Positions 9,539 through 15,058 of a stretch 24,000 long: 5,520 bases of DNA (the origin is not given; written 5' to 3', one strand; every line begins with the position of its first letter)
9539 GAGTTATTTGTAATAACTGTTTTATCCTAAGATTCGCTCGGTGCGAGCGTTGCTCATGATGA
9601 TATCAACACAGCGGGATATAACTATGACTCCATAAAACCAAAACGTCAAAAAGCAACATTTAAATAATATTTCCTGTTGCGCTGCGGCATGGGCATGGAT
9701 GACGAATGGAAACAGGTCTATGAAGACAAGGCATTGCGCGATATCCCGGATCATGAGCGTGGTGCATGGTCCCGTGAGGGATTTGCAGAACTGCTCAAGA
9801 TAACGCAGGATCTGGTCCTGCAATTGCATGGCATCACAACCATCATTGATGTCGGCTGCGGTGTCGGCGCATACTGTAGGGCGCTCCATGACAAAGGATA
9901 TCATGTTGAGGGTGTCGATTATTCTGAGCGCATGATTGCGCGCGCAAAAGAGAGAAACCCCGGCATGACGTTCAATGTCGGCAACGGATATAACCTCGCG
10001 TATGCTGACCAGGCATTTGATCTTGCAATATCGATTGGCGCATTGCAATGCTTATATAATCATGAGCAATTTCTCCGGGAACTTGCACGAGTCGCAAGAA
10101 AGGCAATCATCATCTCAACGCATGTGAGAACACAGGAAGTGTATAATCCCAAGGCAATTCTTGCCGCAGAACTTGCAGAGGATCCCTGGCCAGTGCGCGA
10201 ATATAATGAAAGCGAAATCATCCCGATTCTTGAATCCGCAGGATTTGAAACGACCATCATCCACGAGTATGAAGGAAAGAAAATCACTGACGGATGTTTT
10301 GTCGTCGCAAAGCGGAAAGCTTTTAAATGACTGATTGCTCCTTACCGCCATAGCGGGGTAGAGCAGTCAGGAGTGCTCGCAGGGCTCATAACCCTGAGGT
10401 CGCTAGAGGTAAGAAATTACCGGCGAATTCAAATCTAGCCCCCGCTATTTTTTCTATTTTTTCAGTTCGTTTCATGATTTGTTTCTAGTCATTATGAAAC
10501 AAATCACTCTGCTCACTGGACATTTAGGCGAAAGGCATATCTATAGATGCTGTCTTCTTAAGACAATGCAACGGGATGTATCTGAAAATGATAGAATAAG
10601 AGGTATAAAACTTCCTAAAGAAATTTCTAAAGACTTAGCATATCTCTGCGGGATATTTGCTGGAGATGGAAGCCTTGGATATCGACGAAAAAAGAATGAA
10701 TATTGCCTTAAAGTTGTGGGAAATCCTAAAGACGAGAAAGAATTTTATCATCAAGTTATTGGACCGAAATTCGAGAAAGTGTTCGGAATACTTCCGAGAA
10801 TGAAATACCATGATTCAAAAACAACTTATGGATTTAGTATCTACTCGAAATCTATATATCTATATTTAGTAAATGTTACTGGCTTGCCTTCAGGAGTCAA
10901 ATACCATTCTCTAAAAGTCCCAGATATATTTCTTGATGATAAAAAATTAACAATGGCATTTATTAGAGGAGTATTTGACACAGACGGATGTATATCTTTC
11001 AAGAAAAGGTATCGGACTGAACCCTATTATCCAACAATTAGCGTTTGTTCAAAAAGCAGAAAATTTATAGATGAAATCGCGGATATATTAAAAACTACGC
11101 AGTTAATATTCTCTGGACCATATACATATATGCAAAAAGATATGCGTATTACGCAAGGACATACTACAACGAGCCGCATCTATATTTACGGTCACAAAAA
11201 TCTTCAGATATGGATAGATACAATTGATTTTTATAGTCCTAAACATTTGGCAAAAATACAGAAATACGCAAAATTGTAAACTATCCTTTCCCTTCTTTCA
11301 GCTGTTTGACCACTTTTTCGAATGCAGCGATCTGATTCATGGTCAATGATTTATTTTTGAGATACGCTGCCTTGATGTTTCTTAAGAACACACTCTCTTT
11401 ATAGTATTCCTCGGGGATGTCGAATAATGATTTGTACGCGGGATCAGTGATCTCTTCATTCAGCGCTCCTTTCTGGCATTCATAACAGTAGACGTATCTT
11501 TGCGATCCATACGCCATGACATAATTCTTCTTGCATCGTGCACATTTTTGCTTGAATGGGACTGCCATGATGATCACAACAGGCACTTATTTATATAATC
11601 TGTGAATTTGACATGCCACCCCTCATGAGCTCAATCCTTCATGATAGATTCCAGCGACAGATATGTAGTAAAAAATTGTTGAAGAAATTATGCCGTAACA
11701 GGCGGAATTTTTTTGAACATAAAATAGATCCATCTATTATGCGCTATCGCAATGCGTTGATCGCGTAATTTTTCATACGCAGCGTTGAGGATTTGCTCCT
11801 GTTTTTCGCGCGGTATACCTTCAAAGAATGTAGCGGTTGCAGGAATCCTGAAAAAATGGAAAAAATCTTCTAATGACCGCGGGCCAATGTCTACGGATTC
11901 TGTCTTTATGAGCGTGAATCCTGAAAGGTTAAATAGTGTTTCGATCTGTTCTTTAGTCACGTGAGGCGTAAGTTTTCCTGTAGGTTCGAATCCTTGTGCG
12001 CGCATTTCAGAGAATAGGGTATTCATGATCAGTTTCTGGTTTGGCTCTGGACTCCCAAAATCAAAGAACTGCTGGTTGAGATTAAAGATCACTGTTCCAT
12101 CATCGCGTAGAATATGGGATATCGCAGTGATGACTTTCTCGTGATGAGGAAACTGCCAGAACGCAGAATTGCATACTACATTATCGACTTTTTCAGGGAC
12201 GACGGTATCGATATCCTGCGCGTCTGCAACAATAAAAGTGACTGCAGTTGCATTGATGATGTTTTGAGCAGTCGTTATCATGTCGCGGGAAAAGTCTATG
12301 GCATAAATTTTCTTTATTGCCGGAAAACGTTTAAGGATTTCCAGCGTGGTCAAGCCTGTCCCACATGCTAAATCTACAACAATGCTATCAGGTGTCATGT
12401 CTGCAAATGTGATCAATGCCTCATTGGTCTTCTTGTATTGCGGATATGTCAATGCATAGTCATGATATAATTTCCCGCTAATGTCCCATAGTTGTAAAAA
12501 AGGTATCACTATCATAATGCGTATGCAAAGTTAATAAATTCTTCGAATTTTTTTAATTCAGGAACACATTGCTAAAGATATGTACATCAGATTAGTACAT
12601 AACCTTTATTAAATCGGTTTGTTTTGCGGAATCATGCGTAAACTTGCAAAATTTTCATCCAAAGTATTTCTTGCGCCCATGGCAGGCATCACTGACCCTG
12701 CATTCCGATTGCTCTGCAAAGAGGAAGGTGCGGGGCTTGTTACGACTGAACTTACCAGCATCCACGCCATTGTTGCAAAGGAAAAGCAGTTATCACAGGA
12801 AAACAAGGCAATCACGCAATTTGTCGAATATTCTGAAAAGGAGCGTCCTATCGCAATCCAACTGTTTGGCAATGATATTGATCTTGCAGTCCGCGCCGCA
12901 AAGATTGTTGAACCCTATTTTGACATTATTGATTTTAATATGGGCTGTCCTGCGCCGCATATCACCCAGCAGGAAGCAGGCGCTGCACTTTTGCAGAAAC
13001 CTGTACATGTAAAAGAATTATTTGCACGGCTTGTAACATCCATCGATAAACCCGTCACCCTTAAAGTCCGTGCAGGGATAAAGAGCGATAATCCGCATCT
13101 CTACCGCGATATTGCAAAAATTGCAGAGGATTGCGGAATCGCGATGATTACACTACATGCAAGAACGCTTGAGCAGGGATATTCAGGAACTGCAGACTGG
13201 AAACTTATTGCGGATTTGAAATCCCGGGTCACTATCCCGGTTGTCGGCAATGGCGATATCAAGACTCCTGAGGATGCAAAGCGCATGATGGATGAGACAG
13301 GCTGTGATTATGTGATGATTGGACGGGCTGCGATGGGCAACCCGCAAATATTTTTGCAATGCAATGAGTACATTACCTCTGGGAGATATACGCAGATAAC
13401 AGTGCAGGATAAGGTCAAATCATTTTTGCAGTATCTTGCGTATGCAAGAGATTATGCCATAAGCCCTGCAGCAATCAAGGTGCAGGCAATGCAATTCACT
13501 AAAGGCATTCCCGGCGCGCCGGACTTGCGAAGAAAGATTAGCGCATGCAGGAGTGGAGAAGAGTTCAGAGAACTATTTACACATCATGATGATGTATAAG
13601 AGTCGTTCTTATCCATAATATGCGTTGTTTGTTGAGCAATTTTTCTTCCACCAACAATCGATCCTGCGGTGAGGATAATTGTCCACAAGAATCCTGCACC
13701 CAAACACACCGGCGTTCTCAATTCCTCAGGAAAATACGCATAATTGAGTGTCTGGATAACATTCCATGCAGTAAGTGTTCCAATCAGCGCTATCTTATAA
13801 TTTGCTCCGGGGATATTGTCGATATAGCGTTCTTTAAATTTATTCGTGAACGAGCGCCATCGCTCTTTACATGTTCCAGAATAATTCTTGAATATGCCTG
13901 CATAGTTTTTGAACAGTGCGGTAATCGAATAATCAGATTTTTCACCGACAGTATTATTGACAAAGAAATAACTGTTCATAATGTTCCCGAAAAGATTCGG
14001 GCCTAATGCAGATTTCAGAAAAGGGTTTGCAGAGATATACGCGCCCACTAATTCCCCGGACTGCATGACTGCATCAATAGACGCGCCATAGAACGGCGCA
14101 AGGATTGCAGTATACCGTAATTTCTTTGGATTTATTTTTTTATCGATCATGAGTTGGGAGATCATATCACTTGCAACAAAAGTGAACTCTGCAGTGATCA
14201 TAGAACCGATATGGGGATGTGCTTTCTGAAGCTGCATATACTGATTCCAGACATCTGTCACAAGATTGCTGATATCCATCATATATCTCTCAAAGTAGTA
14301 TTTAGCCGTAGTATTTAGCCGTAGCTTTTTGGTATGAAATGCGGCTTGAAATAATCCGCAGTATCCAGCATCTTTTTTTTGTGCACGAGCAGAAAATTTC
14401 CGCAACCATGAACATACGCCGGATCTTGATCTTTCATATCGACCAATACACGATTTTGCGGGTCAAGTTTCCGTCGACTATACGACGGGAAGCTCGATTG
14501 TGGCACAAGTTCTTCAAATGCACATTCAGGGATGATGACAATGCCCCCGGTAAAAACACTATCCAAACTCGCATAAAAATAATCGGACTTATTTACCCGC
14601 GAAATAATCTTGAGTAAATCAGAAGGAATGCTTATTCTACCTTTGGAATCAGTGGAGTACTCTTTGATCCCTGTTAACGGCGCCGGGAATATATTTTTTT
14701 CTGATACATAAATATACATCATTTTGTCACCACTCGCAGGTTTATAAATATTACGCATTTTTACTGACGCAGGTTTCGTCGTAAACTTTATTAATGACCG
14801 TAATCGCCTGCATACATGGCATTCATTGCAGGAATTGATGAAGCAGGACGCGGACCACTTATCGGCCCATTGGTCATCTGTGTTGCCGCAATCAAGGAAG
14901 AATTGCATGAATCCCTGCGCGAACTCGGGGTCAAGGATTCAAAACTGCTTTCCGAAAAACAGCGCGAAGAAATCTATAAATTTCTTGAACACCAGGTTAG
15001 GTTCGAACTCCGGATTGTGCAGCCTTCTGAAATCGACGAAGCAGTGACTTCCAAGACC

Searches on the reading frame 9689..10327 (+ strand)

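Call 57: search_protein_families(library=padloc, proteins=[window:9689-10327:+], max_evalue=0.001)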
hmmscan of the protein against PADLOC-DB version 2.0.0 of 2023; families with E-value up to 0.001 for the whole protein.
window:9689-10327:+ (213 aa): 1 family
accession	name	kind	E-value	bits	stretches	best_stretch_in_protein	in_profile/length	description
PDLC04134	mad2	-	8.5e-15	52.5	1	9-173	256-424/492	mads_2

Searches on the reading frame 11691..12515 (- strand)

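Call 57: search_protein_families(library=padloc, proteins=[window:11691-12515:-], max_evalue=0.001)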
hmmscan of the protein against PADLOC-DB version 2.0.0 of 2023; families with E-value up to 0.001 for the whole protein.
window:11691-12515:- (275 aa): 2 families
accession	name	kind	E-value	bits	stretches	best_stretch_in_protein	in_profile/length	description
PDLC04134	mad2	-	4.1e-21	73.4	1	28-152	277-402/492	mads_2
PDLC03719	oMTase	-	0.00061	16.9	1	38-130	45-133/387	orphan methyltransferase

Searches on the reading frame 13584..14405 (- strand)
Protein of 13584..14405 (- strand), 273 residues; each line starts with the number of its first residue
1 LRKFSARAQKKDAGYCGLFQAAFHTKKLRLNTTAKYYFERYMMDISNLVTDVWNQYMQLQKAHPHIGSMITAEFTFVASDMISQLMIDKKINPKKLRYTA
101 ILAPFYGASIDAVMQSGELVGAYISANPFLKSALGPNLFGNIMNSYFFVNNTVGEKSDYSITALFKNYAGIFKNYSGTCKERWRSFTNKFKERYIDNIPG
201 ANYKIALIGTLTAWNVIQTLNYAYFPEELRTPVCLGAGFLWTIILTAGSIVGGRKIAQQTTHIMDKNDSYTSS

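Call 4: search_protein_families(library=pfam, proteins=[window:13584-14405:-], max_evalue=1)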
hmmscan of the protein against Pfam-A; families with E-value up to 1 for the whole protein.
window:13584-14405:- (273 aa): 2 families
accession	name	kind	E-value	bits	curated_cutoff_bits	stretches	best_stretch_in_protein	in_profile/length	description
PF04117.17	Mpv17_PMP22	-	1.2e-05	25.6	27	1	202-245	18-61/62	Mpv17 / PMP22 family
PF04669.19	PBDC1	-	0.026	14.9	28.5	0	176-196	60-80/126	PBDC1 protein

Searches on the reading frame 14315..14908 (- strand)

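Call 4: search_protein_families(library=pfam, proteins=[window:14315-14908:-], max_evalue=1)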
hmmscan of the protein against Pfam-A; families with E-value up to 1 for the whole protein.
window:14315-14908:- (197 aa): 1 family
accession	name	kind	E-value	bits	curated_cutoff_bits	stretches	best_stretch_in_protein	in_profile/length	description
PF02381.23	MraZ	-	0.013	15.9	23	1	80-100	4-24/72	MraZ protein, putative antitoxin-like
